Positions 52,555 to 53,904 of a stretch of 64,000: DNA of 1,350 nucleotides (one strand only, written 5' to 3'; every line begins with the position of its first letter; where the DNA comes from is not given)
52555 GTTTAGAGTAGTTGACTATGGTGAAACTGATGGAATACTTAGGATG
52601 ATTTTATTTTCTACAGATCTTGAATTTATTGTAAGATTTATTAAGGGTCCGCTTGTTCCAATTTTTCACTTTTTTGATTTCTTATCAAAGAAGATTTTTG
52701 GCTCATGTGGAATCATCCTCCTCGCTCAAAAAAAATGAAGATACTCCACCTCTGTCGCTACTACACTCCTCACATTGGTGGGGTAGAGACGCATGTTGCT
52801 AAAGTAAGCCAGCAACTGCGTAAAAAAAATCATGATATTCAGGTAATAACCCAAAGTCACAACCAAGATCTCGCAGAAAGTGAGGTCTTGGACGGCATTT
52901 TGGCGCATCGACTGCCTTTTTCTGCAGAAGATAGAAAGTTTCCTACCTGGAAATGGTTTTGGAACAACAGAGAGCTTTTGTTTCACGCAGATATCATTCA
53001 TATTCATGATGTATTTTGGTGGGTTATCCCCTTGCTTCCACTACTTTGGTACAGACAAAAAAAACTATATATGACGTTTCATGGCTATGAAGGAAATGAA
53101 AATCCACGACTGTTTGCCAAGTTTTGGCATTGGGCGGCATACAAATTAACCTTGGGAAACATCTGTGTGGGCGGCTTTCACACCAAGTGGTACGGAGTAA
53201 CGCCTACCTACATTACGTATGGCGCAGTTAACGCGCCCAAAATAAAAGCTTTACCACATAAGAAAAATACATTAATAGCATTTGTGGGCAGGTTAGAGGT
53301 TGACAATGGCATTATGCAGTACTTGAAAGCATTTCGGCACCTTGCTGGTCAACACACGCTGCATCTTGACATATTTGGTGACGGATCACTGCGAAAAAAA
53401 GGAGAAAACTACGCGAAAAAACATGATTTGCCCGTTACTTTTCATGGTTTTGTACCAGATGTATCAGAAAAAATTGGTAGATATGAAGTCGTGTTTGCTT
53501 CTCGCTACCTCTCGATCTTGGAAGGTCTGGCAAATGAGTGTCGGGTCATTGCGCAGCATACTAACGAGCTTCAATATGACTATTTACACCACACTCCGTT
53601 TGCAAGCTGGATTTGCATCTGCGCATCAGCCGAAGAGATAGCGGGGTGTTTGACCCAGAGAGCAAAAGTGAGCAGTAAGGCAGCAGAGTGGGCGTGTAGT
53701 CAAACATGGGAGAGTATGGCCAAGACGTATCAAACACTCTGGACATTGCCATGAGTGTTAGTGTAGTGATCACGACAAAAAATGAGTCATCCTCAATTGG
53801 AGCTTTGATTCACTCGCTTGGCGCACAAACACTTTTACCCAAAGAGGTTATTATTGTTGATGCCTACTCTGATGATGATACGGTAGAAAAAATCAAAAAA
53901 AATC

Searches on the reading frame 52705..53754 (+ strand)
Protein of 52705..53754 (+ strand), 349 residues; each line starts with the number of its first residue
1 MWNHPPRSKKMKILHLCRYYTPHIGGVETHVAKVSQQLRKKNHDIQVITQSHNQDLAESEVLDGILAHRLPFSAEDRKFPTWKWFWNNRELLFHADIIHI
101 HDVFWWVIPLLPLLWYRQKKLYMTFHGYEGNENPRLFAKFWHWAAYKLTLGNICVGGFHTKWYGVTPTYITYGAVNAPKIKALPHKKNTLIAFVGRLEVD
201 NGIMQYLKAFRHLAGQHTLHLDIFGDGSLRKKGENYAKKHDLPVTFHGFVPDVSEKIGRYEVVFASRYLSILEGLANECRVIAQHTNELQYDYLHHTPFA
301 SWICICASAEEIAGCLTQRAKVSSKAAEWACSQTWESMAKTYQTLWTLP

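Call 45: find_encoding_contigs(protein=window:52705-53754:+, flank=1000, max_places=6)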
Protein window:52705-53754:+ (349 aa): no gene with exactly this product is on record in the collection.
